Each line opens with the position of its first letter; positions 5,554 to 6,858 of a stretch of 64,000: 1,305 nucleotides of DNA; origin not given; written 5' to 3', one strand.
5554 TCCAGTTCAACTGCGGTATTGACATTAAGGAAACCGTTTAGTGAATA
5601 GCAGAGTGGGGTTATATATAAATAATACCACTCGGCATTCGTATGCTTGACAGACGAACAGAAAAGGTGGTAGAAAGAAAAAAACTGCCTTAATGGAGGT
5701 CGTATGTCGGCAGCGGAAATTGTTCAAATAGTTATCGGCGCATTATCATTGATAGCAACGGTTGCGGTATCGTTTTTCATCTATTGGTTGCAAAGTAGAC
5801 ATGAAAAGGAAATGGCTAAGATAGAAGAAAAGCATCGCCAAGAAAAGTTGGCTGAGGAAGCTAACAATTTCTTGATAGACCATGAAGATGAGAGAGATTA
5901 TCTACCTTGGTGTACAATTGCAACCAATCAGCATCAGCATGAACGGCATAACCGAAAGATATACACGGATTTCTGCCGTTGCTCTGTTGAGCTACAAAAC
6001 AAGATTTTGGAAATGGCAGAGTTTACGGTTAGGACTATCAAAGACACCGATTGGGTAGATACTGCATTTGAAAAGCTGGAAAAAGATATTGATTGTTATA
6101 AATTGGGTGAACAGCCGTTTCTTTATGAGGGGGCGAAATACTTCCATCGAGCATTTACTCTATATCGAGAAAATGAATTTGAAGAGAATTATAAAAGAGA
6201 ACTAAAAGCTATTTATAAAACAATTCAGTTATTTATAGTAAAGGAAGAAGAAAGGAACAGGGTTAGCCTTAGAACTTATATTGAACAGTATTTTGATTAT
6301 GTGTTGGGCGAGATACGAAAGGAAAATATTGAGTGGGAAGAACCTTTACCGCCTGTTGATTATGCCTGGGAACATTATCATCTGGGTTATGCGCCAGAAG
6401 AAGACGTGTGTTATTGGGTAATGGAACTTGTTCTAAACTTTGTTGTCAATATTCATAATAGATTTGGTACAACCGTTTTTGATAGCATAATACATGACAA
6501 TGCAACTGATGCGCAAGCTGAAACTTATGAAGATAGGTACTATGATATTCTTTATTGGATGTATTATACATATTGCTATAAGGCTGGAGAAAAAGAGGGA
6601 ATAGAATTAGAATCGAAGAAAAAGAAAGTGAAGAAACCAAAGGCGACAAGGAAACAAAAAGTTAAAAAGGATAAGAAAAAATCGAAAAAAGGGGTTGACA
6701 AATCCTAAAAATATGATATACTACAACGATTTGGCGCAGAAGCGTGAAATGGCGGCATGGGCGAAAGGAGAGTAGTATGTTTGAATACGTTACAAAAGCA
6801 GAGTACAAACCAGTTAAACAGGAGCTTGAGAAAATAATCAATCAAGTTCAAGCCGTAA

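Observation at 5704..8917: Three-gene cargo cassette (membrane-anchored protein, minimal Pol-beta nucleotidyltransferase, 460-aa coiled-coil protein): candidate undescribed defence system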

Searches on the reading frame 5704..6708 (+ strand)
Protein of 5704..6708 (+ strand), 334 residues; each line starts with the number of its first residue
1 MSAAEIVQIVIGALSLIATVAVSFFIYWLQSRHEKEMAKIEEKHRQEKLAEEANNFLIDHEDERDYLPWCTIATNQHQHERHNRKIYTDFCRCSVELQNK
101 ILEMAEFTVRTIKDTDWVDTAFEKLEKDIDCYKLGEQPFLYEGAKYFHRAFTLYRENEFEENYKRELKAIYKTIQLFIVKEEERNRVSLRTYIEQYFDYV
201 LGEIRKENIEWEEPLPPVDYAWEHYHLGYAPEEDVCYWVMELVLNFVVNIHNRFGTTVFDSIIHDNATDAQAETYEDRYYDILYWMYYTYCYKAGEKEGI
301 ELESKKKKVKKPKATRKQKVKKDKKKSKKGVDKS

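Call 3: search_protein_families(library=pfam, proteins=[window:5704-6708:+], max_evalue=1)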
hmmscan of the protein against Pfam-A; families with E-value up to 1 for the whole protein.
window:5704-6708:+ (334 aa): 0 families

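Call 4: search_protein_families(library=padloc, proteins=[window:5704-6708:+], max_evalue=1)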
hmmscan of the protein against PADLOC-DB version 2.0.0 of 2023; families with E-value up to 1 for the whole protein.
window:5704-6708:+ (334 aa): 0 families

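Call 5: search_protein_families(library=ncbifam, proteins=[window:5704-6708:+], max_evalue=1)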
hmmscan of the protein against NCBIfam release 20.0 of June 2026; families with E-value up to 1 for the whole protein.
window:5704-6708:+ (334 aa): 2 families
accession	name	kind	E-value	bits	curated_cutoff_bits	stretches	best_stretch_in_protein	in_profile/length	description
NF033532.2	lone7para_assoc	subfamily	0.14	12.3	85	1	206-251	47-92/162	type VII secretion system-associated protein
NF007454.0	PRK10019.1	subfamily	0.31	10.2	195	1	13-82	92-162/283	nickel/cobalt efflux transporter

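Call 6: search_protein_families(library=phrogs, proteins=[window:5704-6708:+], max_evalue=1)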
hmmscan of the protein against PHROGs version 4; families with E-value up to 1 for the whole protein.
window:5704-6708:+ (334 aa): 9 families
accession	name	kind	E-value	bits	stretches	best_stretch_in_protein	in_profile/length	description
phrog_6191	-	unknown function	0.00071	19.8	1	1-66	127-188/338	-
phrog_3671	-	unknown function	0.0045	18.2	1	8-67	7-42/87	-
phrog_28833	-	unknown function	0.0056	17.6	1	15-49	39-74/85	-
phrog_3913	-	unknown function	0.028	15.6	1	7-49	3-46/89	-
phrog_7746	-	unknown function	0.15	13.3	1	9-38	7-35/85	-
phrog_21324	-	unknown function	0.21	12.9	1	239-284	27-69/75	-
phrog_28197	-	unknown function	0.24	12.7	1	166-206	39-80/86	-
phrog_1026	-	lysis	0.25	12.6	0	9-55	6-49/85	Rz-like spanin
phrog_2621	-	unknown function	0.51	11.4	1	1-20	8-27/42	-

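Call 29: find_homologous_proteins(query=window:5704-6708:+)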
Query window:5704-6708:+ (334 aa): 268 proteins with E <= 0.001 among 1411 candidates; the best 120 are listed.
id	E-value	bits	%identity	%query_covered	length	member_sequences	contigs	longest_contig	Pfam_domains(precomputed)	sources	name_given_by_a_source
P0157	9.7e-224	759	100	100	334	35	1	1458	-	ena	-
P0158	2.5e-194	663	87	91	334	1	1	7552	-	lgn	-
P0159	1.7e-171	588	81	90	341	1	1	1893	-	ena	-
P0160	6.0e-169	579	81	90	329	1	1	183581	-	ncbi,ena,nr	ncbi:MAG: hypothetical protein J1F71_02010 [Clostridiales bacterium]|nr:hypothetical protein [Clostr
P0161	5.8e-166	570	77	90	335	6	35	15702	-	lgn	-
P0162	8.5e-165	566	77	90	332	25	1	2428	-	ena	-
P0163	9.6e-165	566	79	90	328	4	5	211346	-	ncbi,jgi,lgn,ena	-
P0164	4.6e-164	563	79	90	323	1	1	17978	-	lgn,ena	-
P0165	4.2e-161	554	72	100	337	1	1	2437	-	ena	-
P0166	4.2e-160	550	73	100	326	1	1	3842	-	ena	-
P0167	1.3e-158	545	73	93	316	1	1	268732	-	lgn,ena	-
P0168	2.1e-156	538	77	85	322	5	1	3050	-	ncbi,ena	-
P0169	5.9e-153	527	74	90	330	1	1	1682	-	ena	-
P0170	3.7e-142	491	68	90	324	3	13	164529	-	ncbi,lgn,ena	-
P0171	1.2e-130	453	63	90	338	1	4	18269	-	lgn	-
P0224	3.2e-83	298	50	87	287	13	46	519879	-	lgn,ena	-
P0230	5.7e-83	297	49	92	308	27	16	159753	-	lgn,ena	-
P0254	1.2e-80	289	49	89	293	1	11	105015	-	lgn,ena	-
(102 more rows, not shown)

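Call 30: find_encoding_contigs(protein=P0224, flank=6000, max_places=5)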
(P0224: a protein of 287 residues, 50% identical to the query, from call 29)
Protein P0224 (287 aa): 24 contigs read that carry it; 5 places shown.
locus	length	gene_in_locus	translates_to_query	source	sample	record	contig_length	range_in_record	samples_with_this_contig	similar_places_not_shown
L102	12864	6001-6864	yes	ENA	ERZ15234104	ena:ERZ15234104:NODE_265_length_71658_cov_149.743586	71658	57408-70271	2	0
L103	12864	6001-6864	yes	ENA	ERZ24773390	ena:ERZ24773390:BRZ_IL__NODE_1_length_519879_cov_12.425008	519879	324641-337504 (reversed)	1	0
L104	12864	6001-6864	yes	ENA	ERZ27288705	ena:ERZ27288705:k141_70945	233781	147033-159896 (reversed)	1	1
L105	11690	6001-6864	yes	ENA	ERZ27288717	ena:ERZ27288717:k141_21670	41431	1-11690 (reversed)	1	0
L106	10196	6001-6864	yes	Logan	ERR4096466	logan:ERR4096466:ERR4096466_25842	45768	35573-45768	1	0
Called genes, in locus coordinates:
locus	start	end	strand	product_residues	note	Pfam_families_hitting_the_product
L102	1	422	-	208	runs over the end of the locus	-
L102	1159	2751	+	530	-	PF12161:HsdM_N, PF02384:N6_Mtase, PF05175:MTS (faint)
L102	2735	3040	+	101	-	-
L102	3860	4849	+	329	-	PF02899:Phage_int_SAM_1 (faint), PF13495:Phage_int_SAM_4, PF00589:Phage_integrase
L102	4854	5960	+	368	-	PF01420:Methylase_S (weak)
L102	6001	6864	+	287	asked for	-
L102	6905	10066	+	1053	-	PF04313:HSDR_N, PF04851:ResIII, PF18766:SWI2_SNF2, PF22679:T1R_D3-like, PF11867:T1RH-like_C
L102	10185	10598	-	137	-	PF00239:Resolvase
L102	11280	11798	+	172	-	-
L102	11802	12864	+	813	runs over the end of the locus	PF13086:AAA_11, PF13604:AAA_30, PF13245:AAA_19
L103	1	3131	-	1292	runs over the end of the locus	PF13195:DUF4011 (weak), PF13086:AAA_11, PF13245:AAA_19 (faint), PF13604:AAA_30 (faint), PF13086:AAA_11 (weak), PF13087:AAA_12, PF18741:MTES_1575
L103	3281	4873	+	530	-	PF12161:HsdM_N, PF02384:N6_Mtase, PF05175:MTS (faint)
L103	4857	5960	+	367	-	PF01420:Methylase_S (weak)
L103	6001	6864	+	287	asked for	-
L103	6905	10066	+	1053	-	PF04313:HSDR_N, PF04851:ResIII, PF18766:SWI2_SNF2, PF22679:T1R_D3-like, PF11867:T1RH-like_C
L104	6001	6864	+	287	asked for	-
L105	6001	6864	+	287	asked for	-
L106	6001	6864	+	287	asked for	-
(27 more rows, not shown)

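Call 31: find_encoding_contigs(protein=P0163, flank=6000, max_places=4)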
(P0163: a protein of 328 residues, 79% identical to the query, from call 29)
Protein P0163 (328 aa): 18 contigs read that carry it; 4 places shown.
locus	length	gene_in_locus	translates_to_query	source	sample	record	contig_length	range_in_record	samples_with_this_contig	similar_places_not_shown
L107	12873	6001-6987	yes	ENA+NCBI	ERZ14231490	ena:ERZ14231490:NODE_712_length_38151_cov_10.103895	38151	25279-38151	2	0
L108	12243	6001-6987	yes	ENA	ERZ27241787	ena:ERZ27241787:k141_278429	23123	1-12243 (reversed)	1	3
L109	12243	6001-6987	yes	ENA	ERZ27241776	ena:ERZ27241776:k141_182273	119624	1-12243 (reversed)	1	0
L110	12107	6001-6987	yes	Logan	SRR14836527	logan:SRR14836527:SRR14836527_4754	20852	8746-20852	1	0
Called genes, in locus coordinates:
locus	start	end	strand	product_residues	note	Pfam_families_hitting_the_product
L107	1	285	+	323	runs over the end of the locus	PF00145:DNA_methylase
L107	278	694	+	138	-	PF03852:Vsr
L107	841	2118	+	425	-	PF01555:N6_N4_Mtase (weak)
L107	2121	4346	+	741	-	PF13589:HATPase_c_3, PF02518:HATPase_c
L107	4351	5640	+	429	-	-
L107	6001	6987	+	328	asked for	-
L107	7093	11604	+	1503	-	-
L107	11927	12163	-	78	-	-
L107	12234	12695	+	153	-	PF01797:Y1_Tnp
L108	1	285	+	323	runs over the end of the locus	PF00145:DNA_methylase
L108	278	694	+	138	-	PF03852:Vsr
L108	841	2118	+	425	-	PF01555:N6_N4_Mtase (weak)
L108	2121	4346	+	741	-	PF13589:HATPase_c_3, PF02518:HATPase_c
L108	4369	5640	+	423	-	-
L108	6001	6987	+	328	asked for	-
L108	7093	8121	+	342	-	-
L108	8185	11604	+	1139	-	-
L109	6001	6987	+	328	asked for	-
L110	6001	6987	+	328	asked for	-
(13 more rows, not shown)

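Call 55: search_solved_structures(query=A3, max_evalue=10)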
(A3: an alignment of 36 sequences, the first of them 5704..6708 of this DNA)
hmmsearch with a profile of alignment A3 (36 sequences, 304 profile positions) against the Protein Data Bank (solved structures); distinct sequences matched with E-value up to 10: 1.
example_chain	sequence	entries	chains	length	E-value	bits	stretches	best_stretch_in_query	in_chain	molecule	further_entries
7zm7_b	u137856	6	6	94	1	11.7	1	20-55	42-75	Subunit NDUFC2 of NADH-ubiquinone oxidoreductase (Complex I)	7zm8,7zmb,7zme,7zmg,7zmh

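Call 79: search_protein_families(library=padloc, alignment_id=A3, max_evalue=0.01)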
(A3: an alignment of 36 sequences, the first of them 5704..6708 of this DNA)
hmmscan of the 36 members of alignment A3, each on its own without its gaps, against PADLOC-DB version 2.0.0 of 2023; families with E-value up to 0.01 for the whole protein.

A. member 1, window:5704-6708:+ (334 aa): 0 families

B. families by the number of members that match (of 36 scanned): 8 families
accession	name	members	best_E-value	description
PDLC04796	PDC-S02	1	2.2e-16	-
PDLC04819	PDC-S02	1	4.6e-16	-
PDLC03657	mREase_IV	1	2.8e-14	Type IV methyl-directed restriction enzyme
PDLC04806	PDC-S02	1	3.6e-10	-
PDLC04815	PDC-S02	1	1.4e-07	-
PDLC03663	mREase_IV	1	1.2e-05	Type IV methyl-directed restriction enzyme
PDLC03203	mREase_II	1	0.00023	Type II methyl-directed restriction enzyme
PDLC04030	PD-T4-2_B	1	0.0033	-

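Call 84: find_encoding_contigs(protein=P0230, flank=5000, max_places=4)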
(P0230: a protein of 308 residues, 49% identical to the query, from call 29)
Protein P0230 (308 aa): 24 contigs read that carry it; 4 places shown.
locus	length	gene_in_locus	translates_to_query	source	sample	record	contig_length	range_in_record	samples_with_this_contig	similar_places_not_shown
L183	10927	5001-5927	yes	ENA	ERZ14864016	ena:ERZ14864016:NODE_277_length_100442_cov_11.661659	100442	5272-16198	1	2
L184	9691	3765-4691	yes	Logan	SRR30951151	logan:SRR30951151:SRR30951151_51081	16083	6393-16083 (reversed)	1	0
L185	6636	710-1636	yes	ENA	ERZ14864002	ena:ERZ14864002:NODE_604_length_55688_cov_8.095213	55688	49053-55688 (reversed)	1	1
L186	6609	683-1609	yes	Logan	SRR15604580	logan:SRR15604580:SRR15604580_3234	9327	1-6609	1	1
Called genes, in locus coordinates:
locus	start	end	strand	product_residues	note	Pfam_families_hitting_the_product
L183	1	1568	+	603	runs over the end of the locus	PF03235:GmrSD_N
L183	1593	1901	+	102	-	-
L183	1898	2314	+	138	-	-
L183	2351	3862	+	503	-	PF12161:HsdM_N, PF02384:N6_Mtase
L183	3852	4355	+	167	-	PF01420:Methylase_S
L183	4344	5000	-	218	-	PF01420:Methylase_S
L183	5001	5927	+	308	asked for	-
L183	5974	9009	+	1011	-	PF04313:HSDR_N, PF04851:ResIII, PF00270:DEAD (faint), PF18766:SWI2_SNF2, PF22679:T1R_D3-like, PF11867:T1RH-like_C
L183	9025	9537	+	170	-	-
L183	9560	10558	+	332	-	PF27000:PH_gly_zipper (weak)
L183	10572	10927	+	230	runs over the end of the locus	-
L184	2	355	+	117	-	?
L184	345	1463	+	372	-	PF01420:Methylase_S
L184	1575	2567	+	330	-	PF02899:Phage_int_SAM_1 (weak), PF13495:Phage_int_SAM_4, PF00589:Phage_integrase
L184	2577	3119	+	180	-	PF01420:Methylase_S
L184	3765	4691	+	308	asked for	-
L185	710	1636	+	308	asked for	-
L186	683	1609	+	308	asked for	-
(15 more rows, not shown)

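Call 85: find_encoding_contigs(protein=P0167, flank=5000, max_places=3)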
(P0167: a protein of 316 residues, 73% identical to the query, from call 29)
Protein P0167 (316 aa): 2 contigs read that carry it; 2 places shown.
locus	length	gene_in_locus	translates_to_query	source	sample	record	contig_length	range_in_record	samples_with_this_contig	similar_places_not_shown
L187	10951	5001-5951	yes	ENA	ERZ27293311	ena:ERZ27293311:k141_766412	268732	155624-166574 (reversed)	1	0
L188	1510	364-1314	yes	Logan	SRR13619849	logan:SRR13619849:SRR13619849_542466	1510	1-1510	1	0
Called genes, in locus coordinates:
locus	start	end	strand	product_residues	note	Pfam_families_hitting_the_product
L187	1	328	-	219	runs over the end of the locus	-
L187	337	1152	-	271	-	-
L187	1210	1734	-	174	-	PF07638:Sigma70_ECF (faint), PF04542:Sigma70_r2 (faint), PF04545:Sigma70_r4, PF08281:Sigma70_r4_2, PF13384:HTH_23 (weak)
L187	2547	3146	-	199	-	PF02659:Mntp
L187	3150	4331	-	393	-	PF01699:Na_Ca_ex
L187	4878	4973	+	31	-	-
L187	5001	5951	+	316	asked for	-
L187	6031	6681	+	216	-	-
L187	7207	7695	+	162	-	-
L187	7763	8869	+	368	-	PF13614:AAA_31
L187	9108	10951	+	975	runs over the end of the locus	PF17291:M60-like_N, PF13402:Peptidase_M60, PF00754:F5_F8_type_C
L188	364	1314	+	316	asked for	-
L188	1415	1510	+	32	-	?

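Call 86: find_encoding_contigs(protein=P0254, flank=5000, max_places=4)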
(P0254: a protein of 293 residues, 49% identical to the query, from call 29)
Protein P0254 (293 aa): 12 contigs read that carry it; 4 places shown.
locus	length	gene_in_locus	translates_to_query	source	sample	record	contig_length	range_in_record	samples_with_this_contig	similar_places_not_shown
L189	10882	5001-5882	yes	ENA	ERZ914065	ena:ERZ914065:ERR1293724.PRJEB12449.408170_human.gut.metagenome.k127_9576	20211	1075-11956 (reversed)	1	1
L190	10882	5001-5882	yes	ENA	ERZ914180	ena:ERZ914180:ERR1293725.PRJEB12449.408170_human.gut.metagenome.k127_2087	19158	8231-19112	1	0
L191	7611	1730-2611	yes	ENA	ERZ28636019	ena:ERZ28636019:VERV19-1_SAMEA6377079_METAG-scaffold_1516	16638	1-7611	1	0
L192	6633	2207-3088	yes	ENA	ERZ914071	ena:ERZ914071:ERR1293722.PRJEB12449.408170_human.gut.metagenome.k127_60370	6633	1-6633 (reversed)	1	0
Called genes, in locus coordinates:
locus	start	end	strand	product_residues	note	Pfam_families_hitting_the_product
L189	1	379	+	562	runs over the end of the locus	PF03235:GmrSD_N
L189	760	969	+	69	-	PF13443:HTH_26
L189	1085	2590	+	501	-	PF12161:HsdM_N, PF02384:N6_Mtase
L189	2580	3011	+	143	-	-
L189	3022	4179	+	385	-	PF01420:Methylase_S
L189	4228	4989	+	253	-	PF01582:TIR, PF13676:TIR_2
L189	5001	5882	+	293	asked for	-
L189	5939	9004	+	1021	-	PF04313:HSDR_N, PF04851:ResIII, PF18766:SWI2_SNF2, PF22679:T1R_D3-like, PF11867:T1RH-like_C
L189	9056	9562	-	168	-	-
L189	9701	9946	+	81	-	PF13443:HTH_26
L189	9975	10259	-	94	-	-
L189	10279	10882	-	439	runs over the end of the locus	PF14284:PcfJ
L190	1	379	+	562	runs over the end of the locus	PF03235:GmrSD_N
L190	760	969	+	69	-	PF13443:HTH_26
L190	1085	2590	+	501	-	PF12161:HsdM_N, PF02384:N6_Mtase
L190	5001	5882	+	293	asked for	-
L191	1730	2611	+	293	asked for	-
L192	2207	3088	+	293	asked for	-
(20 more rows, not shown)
